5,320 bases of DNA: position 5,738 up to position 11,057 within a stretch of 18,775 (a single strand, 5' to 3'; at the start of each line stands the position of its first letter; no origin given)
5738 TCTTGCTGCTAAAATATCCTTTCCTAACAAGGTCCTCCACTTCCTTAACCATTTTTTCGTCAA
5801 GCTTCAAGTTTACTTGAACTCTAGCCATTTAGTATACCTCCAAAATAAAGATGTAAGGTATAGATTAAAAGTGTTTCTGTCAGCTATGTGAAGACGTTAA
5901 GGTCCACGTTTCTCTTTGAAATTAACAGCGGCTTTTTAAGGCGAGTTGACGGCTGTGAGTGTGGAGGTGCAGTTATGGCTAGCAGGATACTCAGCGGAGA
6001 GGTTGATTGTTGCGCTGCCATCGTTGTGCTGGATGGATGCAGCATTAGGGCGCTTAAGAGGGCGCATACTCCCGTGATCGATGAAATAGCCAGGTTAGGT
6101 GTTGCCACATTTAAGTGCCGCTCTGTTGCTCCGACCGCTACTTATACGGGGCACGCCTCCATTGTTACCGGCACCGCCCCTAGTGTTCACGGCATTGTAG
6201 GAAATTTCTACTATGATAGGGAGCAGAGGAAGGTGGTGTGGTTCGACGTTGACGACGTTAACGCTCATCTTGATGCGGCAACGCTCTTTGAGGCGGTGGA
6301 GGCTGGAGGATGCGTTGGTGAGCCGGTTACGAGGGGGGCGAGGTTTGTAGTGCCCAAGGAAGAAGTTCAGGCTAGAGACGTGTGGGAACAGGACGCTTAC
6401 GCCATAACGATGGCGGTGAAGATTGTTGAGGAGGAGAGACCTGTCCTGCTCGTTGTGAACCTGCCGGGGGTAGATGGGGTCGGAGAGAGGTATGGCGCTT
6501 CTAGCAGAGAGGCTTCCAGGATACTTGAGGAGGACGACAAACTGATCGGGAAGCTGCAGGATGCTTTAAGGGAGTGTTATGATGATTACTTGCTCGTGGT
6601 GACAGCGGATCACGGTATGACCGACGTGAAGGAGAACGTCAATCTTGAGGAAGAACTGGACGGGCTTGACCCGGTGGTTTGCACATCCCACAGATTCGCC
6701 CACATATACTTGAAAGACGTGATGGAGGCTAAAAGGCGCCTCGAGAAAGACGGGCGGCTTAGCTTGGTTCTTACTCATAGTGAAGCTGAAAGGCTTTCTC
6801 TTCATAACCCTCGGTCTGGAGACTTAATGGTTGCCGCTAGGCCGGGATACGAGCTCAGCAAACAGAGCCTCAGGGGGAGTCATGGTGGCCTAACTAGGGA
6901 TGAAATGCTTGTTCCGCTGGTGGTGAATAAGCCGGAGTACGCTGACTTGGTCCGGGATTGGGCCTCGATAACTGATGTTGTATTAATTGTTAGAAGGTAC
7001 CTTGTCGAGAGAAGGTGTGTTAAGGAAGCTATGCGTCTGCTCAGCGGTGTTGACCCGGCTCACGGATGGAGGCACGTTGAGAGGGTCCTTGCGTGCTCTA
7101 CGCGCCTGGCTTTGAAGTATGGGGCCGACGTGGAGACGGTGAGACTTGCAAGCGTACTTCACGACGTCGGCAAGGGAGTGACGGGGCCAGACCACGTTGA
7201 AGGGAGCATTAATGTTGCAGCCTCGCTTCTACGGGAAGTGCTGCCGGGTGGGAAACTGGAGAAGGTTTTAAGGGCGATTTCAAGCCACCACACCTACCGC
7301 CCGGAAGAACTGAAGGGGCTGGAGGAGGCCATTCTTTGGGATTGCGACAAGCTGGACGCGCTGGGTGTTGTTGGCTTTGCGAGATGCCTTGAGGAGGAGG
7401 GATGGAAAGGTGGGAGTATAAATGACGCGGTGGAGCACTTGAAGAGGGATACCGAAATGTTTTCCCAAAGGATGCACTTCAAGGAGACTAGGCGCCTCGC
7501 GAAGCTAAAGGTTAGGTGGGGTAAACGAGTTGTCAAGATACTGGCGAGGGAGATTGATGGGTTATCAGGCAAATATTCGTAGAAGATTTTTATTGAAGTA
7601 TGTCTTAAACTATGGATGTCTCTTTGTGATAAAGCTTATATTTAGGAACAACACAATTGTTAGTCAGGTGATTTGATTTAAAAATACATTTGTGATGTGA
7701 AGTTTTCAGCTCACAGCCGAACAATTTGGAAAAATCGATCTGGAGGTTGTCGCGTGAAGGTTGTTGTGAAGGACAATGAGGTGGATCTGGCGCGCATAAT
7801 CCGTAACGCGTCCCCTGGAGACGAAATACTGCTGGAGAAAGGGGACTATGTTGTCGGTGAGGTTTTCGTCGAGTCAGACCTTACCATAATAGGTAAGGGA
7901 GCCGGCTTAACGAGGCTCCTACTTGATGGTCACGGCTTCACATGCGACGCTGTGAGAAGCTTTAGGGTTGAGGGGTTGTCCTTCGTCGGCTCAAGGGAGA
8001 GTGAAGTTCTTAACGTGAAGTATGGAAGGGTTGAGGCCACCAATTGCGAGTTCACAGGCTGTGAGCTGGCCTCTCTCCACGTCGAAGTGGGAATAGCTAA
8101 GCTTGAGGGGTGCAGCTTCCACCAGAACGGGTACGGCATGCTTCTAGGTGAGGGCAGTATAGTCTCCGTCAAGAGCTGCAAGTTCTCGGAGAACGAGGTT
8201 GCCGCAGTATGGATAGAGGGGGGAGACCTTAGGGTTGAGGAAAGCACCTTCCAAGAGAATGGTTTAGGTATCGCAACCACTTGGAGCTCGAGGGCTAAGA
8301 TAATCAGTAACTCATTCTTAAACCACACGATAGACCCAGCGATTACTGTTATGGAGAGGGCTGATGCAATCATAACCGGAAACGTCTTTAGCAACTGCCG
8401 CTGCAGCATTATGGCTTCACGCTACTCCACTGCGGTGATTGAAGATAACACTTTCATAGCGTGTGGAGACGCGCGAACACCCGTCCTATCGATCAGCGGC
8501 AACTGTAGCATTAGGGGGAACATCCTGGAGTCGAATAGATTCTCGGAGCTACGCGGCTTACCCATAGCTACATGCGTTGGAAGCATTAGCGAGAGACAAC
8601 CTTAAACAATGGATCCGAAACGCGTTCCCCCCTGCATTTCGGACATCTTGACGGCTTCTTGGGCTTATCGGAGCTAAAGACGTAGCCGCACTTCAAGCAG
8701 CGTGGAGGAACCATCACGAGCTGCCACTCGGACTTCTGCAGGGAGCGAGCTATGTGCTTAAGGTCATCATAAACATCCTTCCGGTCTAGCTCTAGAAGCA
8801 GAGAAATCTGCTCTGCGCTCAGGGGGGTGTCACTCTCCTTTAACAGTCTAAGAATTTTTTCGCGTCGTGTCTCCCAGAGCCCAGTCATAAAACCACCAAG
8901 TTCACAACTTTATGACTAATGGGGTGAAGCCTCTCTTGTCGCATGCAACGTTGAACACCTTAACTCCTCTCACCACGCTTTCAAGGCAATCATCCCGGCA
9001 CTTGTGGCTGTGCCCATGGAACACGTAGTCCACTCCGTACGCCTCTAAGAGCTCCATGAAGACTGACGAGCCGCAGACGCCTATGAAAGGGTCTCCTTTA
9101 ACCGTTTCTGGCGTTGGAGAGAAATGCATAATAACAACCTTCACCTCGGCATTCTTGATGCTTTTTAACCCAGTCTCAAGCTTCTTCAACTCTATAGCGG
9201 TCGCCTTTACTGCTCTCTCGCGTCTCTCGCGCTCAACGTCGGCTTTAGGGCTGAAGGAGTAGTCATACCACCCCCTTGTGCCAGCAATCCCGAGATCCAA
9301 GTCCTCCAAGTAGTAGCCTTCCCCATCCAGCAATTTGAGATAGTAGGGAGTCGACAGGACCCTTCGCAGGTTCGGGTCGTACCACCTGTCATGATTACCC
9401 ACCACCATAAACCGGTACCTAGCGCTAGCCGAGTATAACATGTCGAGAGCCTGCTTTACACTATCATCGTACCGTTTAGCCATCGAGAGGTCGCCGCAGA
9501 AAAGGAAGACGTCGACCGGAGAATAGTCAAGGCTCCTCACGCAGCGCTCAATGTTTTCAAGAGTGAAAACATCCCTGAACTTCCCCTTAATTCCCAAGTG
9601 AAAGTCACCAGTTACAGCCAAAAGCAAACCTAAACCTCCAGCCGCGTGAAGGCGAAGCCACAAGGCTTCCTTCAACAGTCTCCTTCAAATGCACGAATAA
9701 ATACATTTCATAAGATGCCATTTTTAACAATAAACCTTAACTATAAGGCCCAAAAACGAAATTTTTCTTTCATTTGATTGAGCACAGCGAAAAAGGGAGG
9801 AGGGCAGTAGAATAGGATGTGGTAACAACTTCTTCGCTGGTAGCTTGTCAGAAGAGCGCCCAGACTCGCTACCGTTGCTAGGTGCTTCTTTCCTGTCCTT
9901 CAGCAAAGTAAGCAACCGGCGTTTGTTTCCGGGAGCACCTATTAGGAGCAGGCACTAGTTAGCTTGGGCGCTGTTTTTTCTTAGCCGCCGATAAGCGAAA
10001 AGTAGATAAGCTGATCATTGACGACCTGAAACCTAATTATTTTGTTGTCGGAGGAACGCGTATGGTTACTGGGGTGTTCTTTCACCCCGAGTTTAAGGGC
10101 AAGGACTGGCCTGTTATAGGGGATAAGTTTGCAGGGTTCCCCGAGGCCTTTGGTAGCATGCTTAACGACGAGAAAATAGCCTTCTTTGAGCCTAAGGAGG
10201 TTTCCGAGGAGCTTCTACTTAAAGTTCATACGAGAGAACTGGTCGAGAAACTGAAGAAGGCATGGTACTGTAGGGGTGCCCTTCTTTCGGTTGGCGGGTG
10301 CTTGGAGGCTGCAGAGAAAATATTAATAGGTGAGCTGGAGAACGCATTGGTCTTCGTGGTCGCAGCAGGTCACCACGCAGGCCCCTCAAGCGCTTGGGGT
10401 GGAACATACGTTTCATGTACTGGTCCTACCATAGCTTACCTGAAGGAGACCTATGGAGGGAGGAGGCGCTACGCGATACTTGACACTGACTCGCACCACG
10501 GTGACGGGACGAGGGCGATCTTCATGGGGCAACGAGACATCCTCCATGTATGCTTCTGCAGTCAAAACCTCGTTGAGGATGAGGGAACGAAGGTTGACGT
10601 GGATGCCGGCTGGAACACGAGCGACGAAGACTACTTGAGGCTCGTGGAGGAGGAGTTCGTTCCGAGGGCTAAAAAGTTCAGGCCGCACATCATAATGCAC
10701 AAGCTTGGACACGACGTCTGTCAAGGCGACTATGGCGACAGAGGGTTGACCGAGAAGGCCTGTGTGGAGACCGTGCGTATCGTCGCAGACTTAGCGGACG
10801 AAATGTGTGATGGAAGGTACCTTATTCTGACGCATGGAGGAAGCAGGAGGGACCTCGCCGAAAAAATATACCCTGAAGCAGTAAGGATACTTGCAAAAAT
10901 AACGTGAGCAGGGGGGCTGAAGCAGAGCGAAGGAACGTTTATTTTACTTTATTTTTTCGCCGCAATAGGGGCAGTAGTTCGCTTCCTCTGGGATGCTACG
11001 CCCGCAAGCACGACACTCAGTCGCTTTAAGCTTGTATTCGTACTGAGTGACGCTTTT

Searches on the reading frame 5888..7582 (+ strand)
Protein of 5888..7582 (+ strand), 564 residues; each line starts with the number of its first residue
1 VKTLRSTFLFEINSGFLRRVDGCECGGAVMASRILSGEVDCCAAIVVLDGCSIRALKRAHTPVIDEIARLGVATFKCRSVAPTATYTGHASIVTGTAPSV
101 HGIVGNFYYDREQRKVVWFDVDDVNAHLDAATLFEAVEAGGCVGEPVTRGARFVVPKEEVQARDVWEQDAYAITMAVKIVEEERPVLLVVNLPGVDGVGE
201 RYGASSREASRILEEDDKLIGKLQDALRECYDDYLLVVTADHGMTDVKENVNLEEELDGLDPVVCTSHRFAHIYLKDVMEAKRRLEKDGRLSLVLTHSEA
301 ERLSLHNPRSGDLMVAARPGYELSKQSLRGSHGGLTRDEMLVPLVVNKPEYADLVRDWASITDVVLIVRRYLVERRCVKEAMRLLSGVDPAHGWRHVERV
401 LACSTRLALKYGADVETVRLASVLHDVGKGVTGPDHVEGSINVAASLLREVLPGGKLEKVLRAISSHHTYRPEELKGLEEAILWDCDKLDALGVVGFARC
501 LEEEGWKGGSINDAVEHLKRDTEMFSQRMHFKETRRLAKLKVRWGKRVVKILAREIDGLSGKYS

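Call 38: search_protein_families(library=pfam, proteins=[window:5888-7582:+], max_evalue=0.001)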
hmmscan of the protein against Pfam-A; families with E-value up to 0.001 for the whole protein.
window:5888-7582:+ (564 aa): 3 families
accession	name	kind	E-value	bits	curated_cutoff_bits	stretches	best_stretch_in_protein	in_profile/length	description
PF01663.27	Phosphodiest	-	3.5e-41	142.4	23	1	45-327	3-327/342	Type I phosphodiesterase / nucleotide pyrophosphatase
PF01966.28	HD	-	5.3e-12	46.5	22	1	394-491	2-115/116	HD domain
PF01676.23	Metalloenzyme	-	3.5e-07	30.4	24.3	1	44-275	4-218/252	Metalloenzyme superfamily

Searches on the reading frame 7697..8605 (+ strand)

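Call 38: search_protein_families(library=pfam, proteins=[window:7697-8605:+], max_evalue=0.001)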
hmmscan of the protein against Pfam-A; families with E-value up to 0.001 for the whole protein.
window:7697-8605:+ (302 aa): 4 families
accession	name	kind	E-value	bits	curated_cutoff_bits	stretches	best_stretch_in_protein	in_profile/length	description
PF13229.12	Beta_helix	-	6.4e-18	65.3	25.9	2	108-210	30-137/158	Right handed beta helix region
PF05048.19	NosD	-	1.8e-15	57.4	23.6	2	55-211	25-173/212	Periplasmic copper-binding protein (NosD)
PF01696.23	Adeno_E1B_55K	-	1.6e-08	34.1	24.5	1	110-210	146-241/387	Adenovirus EB1 55K protein / large t-antigen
PF13306.12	LRR_5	-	0.00072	19.9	27.7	0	117-210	28-123/127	BspA type Leucine rich repeat region (6 copies)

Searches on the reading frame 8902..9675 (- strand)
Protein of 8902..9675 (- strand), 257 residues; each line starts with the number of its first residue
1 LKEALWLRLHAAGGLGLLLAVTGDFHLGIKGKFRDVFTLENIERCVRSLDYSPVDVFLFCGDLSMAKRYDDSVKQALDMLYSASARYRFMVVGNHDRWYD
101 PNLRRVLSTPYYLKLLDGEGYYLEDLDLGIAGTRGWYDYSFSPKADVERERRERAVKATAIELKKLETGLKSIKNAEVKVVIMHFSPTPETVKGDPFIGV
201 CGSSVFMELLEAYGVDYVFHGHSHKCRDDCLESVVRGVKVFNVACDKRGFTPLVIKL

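Call 38: search_protein_families(library=pfam, proteins=[window:8902-9675:-], max_evalue=0.001)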
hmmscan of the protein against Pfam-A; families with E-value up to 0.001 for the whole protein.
window:8902-9675:- (257 aa): 2 families
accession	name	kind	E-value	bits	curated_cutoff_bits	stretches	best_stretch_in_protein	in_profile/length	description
PF00149.33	Metallophos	-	5.4e-17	63.3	21.5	1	19-226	3-191/191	Calcineurin-like phosphoesterase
PF12850.12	Metallophos_2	-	0.00024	21.6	27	1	19-229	3-122/154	Calcineurin-like phosphoesterase superfamily domain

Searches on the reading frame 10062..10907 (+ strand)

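Call 38: search_protein_families(library=pfam, proteins=[window:10062-10907:+], max_evalue=0.001)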
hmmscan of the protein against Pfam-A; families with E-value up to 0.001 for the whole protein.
window:10062-10907:+ (281 aa): 1 family
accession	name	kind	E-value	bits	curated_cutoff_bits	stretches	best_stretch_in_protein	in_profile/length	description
PF00850.24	Hist_deacetyl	-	1.5e-32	113.6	27.9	1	72-274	80-295/298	Histone deacetylase domain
